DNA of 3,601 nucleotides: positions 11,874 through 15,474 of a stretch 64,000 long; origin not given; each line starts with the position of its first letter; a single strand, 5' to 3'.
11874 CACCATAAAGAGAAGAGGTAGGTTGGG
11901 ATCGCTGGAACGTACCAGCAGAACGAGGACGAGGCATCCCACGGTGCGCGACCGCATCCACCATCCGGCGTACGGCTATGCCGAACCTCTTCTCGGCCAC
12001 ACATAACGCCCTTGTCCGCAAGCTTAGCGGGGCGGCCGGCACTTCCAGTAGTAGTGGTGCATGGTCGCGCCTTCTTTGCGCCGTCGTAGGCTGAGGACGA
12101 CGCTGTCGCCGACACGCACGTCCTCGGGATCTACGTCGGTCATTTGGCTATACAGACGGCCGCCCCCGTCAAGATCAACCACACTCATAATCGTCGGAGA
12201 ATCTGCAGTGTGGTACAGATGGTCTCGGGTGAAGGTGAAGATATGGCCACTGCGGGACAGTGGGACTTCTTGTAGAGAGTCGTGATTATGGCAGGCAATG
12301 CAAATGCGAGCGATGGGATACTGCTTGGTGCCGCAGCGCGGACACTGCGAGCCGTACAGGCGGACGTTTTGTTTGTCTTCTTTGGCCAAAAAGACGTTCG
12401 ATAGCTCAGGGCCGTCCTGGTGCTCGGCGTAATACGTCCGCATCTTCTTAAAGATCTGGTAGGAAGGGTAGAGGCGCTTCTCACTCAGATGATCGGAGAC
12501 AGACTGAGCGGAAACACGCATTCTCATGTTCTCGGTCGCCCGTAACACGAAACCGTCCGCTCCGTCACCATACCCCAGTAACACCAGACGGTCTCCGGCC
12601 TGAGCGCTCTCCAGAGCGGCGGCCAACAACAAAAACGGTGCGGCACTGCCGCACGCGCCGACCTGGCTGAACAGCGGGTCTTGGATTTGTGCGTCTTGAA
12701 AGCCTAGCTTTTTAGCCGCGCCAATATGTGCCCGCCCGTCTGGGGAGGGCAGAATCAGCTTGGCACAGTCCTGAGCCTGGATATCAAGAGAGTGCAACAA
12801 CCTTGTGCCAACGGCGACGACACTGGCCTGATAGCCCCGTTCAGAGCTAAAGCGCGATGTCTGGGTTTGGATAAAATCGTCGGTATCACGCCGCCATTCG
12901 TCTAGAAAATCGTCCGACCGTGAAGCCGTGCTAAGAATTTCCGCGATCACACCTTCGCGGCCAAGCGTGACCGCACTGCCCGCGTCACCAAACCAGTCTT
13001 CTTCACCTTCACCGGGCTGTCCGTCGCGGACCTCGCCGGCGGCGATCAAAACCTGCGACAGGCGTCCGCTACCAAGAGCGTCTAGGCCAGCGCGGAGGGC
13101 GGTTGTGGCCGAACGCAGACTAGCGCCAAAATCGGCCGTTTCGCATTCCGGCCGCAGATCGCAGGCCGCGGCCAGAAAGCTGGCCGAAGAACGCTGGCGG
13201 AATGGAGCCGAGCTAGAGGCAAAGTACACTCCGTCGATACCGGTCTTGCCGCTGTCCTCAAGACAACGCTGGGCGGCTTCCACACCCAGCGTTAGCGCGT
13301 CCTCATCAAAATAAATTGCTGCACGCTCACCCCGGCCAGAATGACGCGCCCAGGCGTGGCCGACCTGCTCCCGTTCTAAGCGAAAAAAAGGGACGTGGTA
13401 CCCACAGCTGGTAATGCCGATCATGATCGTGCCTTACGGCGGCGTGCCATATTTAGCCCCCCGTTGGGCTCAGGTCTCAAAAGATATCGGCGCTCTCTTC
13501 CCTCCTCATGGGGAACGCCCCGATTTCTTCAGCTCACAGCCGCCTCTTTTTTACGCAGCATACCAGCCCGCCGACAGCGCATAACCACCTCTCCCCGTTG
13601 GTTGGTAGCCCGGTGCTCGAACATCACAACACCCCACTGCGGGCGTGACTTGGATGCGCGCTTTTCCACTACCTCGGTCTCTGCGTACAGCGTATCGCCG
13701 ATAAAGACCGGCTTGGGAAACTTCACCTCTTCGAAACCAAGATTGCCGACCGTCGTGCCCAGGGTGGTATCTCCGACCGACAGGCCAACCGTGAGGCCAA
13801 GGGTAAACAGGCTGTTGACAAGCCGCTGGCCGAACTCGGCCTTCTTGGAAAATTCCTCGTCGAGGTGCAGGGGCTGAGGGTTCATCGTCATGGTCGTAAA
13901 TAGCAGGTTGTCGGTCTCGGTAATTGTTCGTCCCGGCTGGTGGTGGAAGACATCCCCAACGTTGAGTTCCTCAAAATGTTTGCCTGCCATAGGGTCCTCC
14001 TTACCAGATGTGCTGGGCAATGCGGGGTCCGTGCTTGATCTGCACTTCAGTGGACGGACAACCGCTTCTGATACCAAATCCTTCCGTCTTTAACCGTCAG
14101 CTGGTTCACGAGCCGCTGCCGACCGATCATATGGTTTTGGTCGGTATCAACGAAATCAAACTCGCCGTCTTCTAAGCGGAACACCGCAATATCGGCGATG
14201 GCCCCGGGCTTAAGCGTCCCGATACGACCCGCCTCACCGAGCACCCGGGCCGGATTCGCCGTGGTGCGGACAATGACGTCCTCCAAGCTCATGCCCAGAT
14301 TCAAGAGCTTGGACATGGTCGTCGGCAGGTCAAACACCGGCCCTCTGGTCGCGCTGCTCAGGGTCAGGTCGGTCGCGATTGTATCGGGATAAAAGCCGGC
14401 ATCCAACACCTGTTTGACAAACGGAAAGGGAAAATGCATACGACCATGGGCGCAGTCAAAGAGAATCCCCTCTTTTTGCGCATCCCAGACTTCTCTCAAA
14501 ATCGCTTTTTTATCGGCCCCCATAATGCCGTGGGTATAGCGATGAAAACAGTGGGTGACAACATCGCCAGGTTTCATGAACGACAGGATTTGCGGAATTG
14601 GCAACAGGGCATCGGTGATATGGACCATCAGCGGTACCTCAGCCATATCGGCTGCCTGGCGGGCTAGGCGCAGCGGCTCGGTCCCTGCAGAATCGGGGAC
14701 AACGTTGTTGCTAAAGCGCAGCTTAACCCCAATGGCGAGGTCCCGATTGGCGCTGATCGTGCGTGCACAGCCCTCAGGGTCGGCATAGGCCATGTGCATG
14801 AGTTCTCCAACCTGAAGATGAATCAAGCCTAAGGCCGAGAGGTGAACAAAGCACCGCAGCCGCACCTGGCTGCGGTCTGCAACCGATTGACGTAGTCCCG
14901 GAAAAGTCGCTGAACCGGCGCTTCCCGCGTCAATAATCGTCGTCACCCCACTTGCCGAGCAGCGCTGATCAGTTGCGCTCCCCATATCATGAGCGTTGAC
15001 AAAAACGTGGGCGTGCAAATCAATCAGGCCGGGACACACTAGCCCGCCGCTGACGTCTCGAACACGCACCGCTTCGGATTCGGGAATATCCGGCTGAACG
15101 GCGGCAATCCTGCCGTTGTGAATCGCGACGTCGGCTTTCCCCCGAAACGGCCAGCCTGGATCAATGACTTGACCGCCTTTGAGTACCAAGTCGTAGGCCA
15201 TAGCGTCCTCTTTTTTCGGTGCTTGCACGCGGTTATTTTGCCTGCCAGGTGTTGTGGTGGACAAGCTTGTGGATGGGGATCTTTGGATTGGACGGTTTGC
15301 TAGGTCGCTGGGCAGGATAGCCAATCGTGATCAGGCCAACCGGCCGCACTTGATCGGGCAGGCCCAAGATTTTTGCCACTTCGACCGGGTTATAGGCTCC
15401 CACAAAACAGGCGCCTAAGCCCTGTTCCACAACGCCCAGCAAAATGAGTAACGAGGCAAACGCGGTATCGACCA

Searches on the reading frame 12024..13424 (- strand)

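Call 66: search_protein_families(library=pfam, proteins=[window:12024-13424:-], max_evalue=0.0001)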
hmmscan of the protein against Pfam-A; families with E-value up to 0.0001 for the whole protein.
window:12024-13424:- (466 aa): 3 families
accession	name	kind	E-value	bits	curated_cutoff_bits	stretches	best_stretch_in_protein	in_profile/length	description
PF01796.24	OB_ChsH2_C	-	3.3e-10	40.2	27.1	1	386-444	1-62/65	ChsH2, C-terminal OB-fold domain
PF08541.16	ACP_syn_III_C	-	7.7e-06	26.4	26.6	1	211-289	2-81/90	3-Oxoacyl-[acyl-carrier-protein (ACP)] synthase III C terminal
PF12172.15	zf-ChsH2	-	9.1e-05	22.6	23.2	0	355-381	8-34/37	ChsH2, rubredoxin-like zinc ribbon domain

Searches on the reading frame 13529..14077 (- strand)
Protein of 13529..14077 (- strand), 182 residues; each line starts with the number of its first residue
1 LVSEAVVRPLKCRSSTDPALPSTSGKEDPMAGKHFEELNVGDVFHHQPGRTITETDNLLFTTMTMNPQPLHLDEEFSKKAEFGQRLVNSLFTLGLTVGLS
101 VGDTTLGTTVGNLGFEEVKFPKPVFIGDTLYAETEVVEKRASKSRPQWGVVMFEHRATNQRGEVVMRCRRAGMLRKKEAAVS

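Call 66: search_protein_families(library=pfam, proteins=[window:13529-14077:-], max_evalue=0.0001)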
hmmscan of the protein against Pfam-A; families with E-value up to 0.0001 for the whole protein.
window:13529-14077:- (182 aa): 3 families
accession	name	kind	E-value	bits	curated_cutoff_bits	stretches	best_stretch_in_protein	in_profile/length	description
PF01575.25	MaoC_dehydratas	-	3.5e-27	94.9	27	1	40-143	6-108/123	MaoC like domain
PF19315.5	MC_hydratase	-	2.2e-18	67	26.5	1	31-180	20-170/353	Mesaconyl-CoA hydratase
PF13452.11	FAS1_DH_region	-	2.1e-06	28.3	22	1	41-167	4-131/132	FAS1-like, dehydratase domain region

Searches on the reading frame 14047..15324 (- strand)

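Call 66: search_protein_families(library=pfam, proteins=[window:14047-15324:-], max_evalue=0.0001)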
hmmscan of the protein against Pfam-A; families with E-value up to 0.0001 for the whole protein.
window:14047-15324:- (425 aa): 2 families
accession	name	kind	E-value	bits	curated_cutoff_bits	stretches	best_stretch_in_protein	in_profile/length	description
PF07969.17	Amidohydro_3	-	1.4e-14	54.9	29.7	1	344-418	406-472/472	Amidohydrolase family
PF01979.26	Amidohydro_1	-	8.7e-13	48.7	25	1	304-392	236-327/345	Amidohydrolase family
